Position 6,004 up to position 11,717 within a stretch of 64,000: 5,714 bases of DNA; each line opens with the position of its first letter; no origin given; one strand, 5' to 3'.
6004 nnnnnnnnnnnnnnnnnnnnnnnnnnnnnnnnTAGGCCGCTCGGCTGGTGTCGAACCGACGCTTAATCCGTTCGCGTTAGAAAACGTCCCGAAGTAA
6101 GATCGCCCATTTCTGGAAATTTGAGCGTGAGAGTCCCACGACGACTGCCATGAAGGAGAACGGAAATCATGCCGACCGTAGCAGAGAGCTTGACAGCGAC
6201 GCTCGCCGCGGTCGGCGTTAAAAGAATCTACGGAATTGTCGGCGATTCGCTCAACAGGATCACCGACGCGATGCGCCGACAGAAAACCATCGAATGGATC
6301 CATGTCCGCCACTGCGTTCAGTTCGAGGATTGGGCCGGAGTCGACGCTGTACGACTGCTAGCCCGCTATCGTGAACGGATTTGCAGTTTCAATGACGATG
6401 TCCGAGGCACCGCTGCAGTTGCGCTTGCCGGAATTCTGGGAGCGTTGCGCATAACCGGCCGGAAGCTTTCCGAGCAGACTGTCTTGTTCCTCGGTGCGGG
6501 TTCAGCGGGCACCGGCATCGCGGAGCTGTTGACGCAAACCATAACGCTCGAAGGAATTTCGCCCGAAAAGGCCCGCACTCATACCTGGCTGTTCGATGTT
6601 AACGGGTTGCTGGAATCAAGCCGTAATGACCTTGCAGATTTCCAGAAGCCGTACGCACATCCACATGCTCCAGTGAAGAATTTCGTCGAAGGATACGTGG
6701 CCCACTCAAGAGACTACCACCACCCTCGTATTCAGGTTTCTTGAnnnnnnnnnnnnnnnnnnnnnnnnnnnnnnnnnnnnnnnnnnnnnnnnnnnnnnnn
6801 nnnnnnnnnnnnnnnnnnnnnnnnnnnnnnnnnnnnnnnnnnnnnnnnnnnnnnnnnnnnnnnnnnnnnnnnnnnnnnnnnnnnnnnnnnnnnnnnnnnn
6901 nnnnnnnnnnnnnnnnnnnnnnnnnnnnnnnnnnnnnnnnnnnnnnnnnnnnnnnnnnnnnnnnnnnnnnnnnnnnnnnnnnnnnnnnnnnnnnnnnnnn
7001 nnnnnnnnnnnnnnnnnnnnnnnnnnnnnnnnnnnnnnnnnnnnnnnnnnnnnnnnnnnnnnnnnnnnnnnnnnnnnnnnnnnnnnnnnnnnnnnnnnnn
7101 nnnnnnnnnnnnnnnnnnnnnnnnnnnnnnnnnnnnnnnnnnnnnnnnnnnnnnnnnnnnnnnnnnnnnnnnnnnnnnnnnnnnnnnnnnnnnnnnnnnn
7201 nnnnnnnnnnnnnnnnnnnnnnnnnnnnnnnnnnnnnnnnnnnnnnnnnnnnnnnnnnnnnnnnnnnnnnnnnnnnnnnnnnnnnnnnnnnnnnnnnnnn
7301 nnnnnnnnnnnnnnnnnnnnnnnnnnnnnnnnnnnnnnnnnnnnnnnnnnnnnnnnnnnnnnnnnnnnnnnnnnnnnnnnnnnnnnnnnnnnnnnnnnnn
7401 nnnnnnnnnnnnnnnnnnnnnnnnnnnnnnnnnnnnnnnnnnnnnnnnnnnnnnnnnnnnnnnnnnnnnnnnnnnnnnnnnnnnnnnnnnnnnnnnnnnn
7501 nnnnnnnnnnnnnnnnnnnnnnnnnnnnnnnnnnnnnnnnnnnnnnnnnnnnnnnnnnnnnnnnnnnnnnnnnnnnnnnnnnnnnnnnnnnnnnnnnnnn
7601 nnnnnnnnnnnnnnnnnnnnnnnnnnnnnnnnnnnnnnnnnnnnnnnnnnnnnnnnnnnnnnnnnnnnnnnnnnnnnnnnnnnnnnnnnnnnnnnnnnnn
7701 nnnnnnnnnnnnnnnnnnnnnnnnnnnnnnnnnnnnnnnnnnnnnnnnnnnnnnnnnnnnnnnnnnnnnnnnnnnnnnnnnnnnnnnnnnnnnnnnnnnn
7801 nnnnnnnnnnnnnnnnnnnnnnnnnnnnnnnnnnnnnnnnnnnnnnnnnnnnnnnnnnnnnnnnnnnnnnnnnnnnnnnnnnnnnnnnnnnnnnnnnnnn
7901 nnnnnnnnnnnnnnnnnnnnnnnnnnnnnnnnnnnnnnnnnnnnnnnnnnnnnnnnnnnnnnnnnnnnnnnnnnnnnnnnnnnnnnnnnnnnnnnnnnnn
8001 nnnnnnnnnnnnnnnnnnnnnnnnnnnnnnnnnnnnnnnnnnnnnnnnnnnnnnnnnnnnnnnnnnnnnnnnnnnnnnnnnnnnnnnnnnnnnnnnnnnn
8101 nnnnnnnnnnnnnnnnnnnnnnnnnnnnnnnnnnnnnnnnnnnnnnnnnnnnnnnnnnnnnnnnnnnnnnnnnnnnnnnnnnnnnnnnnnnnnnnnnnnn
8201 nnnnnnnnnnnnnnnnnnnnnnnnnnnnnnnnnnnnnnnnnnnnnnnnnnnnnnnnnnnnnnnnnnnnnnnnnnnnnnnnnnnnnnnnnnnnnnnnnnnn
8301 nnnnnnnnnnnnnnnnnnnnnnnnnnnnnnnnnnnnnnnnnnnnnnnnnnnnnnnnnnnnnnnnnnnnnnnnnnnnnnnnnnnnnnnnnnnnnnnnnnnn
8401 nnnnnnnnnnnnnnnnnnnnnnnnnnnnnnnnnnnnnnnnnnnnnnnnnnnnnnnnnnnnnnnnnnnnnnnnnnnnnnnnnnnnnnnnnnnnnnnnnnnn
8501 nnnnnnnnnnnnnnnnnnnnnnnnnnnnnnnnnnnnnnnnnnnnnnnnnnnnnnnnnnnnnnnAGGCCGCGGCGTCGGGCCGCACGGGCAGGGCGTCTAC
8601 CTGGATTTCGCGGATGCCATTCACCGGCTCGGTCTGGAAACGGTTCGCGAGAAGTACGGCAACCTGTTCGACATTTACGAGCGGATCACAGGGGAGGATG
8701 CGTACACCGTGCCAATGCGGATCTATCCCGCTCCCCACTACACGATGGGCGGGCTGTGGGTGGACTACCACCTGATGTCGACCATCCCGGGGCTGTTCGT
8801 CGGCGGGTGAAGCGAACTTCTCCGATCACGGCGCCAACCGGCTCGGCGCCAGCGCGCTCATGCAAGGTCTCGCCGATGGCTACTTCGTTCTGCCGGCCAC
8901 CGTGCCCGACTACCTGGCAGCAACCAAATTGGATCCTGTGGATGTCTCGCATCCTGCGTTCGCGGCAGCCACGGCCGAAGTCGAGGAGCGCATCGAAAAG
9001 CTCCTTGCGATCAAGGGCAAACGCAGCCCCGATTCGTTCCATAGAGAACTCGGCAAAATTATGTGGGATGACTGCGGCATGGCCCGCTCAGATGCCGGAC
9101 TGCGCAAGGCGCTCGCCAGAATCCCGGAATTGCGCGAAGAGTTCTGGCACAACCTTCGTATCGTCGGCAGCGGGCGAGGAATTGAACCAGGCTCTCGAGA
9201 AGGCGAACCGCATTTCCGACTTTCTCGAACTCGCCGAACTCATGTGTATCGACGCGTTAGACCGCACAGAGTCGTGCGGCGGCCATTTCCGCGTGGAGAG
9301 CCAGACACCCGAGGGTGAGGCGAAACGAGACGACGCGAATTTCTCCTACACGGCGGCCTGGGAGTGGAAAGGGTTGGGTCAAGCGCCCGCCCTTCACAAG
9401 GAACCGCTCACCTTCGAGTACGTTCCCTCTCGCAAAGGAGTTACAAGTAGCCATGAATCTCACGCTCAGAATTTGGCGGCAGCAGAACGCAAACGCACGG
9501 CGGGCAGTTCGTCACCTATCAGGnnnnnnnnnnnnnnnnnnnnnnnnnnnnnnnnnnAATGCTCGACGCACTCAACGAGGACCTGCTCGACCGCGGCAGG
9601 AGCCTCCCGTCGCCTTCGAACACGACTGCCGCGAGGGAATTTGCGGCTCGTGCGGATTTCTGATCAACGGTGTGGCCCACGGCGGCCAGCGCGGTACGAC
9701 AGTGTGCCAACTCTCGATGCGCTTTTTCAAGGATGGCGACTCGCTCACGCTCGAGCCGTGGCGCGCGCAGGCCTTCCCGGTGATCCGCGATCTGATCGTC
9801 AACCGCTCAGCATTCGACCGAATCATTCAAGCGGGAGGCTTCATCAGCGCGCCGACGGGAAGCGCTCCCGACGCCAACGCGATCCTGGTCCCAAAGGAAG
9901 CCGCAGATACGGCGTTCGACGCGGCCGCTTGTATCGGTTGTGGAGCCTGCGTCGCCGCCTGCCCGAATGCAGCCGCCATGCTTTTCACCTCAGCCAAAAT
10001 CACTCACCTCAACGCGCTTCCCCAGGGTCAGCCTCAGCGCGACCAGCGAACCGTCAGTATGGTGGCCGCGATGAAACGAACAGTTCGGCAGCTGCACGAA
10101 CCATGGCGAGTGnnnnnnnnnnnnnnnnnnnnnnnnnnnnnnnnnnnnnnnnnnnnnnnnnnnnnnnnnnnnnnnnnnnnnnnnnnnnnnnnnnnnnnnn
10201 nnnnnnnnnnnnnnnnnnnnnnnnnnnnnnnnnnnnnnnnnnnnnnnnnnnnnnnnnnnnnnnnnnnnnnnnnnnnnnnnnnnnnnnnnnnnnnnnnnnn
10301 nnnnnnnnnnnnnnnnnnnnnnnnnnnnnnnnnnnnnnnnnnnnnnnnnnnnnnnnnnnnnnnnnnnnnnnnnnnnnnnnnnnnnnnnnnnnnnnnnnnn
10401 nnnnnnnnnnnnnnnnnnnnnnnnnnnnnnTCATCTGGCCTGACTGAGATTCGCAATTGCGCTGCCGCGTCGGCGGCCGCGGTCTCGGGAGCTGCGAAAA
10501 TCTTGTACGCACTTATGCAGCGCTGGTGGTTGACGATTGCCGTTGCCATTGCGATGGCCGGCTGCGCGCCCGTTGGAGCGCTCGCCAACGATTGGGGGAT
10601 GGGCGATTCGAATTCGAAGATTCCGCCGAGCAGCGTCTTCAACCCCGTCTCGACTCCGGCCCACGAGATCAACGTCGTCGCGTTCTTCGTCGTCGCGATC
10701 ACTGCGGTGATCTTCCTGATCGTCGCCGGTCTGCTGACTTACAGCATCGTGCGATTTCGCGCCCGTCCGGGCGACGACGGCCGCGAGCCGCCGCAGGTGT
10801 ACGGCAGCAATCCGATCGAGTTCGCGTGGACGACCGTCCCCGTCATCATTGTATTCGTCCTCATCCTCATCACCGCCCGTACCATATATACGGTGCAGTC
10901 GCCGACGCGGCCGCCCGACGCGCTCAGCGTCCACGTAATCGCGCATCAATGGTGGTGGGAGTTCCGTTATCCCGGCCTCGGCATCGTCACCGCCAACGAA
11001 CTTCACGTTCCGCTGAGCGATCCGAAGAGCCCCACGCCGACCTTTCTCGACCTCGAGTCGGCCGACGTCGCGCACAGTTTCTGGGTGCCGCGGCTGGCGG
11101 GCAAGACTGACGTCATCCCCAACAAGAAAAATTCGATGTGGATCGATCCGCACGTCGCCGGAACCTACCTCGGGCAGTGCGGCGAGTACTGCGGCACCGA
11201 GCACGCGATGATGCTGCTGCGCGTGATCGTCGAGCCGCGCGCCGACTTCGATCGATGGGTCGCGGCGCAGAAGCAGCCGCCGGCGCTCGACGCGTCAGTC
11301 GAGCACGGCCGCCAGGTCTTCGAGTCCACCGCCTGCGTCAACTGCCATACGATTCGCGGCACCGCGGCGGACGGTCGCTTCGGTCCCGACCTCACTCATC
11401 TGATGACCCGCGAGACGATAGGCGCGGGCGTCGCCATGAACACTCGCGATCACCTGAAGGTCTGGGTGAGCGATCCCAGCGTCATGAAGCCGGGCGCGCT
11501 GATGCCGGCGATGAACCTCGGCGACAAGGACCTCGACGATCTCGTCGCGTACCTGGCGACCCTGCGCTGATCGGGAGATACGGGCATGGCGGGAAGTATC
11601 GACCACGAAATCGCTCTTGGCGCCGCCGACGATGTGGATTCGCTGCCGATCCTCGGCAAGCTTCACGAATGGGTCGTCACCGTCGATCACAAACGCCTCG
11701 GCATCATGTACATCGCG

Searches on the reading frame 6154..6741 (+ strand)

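Call 86: search_protein_families(library=pfam, max_evalue=0.001, proteins=[window:6154-6741:+])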
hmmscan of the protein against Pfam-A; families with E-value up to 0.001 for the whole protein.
window:6154-6741:+ (196 aa): 2 families
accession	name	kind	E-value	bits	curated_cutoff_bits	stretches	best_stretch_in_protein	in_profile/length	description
PF03949.21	Malic_M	-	5.6e-29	101.6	23.5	1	83-177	1-95/258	Malic enzyme, NAD binding domain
PF02776.23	TPP_enzyme_N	-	4e-07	30.3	26.8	1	8-53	2-47/119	Thiamine pyrophosphate enzyme, N-terminal TPP binding domain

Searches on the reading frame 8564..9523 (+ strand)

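Call 86: search_protein_families(library=pfam, max_evalue=0.001, proteins=[window:8564-9523:+])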
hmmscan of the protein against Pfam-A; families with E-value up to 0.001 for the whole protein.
window:8564-9523:+ (320 aa): 1 family
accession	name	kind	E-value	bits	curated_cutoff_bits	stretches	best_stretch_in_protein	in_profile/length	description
PF02910.25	Succ_DH_flav_C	-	7.2e-20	71.7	20.8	1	203-288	43-124/130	Fumarate reductase flavoprotein C-term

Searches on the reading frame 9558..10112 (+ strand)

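Call 86: search_protein_families(library=pfam, max_evalue=0.001, proteins=[window:9558-10112:+])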
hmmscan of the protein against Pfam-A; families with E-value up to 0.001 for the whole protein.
window:9558-10112:+ (185 aa): 10 families
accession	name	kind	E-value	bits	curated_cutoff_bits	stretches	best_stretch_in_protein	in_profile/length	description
PF13085.11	Fer2_3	-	4.2e-16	59.3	27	1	13-86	41-105/107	2Fe-2S iron-sulfur cluster binding domain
PF00037.32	Fer4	-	4.6e-06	26.7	21.1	1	120-139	3-22/24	4Fe-4S binding domain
PF12838.12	Fer4_7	-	4.9e-06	27.4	27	1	125-145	2-22/52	4Fe-4S dicluster domain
PF12837.12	Fer4_6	-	8.4e-06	25.9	25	1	119-139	3-23/24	4Fe-4S binding domain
PF12797.12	Fer4_2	-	8.7e-06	25.8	24.5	1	119-136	4-21/22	4Fe-4S binding domain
PF13237.11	Fer4_10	-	1.5e-05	25.3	25.5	1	120-145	4-22/53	4Fe-4S dicluster domain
PF13187.11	Fer4_9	-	4.3e-05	23.9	27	1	118-138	34-50/52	4Fe-4S dicluster domain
PF14697.11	Fer4_21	-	0.00031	21.2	35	1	121-139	4-22/59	4Fe-4S dicluster domain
PF13183.11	Fer4_8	-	0.00053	20.9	27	1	122-142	2-22/68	4Fe-4S dicluster domain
PF12800.12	Fer4_4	-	0.00053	20.6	24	1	123-137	2-16/17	4Fe-4S binding domain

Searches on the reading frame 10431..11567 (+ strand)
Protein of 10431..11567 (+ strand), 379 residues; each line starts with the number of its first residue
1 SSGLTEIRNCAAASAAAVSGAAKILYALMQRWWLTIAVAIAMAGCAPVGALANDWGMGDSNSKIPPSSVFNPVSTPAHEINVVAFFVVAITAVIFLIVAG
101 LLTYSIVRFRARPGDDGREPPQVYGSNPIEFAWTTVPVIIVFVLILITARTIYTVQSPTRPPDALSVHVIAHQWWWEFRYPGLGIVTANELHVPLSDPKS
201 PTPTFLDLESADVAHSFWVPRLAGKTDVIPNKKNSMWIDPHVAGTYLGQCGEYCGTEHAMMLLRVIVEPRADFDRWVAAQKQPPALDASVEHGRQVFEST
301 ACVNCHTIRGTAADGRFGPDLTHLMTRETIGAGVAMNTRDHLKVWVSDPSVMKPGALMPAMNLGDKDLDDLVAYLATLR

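Call 86: search_protein_families(library=pfam, max_evalue=0.001, proteins=[window:10431-11567:+])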
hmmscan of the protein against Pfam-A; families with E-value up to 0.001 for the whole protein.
window:10431-11567:+ (379 aa): 4 families
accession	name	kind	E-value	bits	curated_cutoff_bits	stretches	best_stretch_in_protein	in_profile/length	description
PF00116.26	COX2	-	3.1e-15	56.6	22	1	207-263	59-115/120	Cytochrome C oxidase subunit II, periplasmic domain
PF00034.26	Cytochrom_C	-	3.1e-12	48.1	21.3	1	290-378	1-89/90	Cytochrome c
PF02790.20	COX2_TM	-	1.2e-07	32.2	22.8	1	74-145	12-82/88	Cytochrome C oxidase subunit II, transmembrane domain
PF13442.11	Cytochrome_CBB3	-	1.1e-05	26.1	27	1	289-375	2-68/68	Cytochrome C oxidase, cbb3-type, subunit III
